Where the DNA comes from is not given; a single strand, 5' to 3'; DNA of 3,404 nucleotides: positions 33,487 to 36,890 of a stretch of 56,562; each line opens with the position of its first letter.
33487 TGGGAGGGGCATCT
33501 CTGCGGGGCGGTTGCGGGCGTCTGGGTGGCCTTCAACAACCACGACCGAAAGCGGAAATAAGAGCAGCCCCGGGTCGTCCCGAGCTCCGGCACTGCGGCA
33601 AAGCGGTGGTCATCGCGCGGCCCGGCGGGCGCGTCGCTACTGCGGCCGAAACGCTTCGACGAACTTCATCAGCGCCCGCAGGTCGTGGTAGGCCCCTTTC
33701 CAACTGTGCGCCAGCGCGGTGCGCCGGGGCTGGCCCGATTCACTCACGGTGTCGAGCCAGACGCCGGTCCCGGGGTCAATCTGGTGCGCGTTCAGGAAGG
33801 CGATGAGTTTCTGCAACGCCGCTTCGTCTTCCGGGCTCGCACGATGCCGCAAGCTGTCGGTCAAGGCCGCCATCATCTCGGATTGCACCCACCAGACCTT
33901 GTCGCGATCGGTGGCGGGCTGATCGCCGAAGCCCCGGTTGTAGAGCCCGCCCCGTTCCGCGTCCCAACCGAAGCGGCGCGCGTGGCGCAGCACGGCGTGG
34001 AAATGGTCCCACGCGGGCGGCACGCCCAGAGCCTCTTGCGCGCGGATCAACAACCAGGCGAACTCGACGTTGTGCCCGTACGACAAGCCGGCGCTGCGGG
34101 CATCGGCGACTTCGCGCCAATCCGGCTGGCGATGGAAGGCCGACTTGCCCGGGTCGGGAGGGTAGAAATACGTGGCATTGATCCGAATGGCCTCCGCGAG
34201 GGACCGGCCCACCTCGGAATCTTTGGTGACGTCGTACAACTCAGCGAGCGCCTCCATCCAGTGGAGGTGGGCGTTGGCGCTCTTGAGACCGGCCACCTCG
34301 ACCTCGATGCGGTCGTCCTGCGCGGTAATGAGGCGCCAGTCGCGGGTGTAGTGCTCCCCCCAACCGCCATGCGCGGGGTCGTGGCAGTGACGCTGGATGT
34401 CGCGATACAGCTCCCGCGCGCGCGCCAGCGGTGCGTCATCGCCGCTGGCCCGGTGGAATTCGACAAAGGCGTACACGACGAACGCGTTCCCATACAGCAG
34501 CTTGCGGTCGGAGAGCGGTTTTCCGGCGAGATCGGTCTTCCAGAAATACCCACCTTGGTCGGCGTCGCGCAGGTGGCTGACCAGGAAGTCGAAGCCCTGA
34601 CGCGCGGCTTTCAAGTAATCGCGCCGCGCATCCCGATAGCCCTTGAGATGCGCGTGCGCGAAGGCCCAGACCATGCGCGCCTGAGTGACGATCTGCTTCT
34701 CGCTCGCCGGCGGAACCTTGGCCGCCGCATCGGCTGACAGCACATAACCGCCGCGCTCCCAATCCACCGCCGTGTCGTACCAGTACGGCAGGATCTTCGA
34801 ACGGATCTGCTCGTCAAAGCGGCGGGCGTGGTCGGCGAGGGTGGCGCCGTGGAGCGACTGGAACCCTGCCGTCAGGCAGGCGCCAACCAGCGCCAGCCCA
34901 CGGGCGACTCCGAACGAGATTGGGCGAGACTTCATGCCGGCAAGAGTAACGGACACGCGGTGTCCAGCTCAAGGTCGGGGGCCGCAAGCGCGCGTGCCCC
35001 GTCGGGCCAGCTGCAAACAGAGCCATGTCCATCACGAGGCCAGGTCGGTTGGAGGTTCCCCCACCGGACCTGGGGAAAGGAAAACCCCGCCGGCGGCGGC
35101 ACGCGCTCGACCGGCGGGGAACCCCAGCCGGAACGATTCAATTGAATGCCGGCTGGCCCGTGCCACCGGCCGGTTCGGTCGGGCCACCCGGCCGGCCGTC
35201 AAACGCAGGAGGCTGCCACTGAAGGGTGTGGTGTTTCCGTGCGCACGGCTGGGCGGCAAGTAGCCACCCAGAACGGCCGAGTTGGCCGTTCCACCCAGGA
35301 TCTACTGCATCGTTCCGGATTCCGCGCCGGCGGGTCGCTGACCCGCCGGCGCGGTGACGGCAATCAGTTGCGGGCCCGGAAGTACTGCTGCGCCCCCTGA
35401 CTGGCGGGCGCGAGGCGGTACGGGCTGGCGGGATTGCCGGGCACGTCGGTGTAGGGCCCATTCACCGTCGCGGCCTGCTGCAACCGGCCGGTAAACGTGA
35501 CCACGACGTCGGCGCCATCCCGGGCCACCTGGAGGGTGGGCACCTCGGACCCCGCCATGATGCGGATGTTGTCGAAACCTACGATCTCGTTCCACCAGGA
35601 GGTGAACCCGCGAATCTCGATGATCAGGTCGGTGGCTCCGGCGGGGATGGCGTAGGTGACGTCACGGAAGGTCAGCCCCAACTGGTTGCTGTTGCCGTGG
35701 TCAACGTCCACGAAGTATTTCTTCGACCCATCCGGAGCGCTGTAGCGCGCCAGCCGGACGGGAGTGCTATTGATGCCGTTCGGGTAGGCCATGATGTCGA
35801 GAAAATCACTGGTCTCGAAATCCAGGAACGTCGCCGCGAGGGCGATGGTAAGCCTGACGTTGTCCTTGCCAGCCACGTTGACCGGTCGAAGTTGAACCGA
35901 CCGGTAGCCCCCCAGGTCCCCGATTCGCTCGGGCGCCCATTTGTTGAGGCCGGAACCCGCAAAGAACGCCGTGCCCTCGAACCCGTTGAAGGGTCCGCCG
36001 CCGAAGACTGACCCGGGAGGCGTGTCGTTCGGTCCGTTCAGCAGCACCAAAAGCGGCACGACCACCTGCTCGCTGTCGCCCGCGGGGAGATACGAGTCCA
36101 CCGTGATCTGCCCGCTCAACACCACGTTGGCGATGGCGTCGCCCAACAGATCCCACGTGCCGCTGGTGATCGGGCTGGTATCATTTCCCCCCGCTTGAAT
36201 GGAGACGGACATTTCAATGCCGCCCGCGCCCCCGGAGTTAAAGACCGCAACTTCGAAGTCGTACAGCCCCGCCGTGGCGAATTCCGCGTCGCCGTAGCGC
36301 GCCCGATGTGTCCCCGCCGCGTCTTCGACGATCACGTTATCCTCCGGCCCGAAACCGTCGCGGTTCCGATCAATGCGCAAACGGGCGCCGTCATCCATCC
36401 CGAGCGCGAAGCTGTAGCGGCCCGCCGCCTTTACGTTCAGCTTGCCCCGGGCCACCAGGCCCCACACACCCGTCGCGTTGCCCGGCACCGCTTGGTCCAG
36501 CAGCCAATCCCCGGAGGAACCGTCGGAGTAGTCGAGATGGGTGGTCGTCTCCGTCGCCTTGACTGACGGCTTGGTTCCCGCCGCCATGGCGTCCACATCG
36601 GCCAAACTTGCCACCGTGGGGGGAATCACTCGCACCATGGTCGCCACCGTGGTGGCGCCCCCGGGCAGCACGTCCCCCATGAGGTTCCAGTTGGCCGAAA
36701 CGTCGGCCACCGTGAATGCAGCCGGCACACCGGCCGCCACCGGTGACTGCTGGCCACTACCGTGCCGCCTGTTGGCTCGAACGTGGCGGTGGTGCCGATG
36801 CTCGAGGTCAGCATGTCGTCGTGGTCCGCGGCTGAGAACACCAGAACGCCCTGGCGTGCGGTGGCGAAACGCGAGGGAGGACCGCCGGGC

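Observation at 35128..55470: Three copies of a ~190-bp nested-palindrome element (MITE/REPIN-like) with no transposase in view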

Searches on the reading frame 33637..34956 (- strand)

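Call 30: search_protein_families(library=pfam, proteins=[window:33637-34956:-])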
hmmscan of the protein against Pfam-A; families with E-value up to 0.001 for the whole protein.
window:33637-34956:- (439 aa): 1 family
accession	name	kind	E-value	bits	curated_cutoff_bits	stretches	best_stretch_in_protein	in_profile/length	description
PF07221.17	GlcNAc_2-epim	-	4.4e-41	141.7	23.4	1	70-426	1-345/347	N-acylglucosamine 2-epimerase (GlcNAc 2-epimerase)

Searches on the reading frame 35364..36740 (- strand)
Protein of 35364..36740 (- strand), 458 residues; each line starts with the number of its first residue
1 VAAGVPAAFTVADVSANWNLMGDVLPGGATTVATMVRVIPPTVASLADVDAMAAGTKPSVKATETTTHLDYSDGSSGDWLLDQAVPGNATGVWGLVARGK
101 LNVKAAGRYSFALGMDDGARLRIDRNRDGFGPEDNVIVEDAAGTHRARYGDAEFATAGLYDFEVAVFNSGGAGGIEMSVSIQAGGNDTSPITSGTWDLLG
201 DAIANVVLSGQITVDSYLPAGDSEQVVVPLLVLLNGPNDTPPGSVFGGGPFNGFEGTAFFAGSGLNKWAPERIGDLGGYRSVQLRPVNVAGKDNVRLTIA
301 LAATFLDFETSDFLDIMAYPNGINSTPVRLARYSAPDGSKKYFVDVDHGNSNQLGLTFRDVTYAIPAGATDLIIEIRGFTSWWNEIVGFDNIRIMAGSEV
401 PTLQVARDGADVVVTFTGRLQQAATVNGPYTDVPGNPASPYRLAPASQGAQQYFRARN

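Call 30: search_protein_families(library=pfam, proteins=[window:35364-36740:-])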
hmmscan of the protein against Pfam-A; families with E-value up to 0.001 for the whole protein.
window:35364-36740:- (458 aa): 1 family
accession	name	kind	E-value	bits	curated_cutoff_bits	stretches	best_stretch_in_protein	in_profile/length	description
PF07691.17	PA14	-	0.00088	19.5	24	0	78-175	31-127/147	PA14 domain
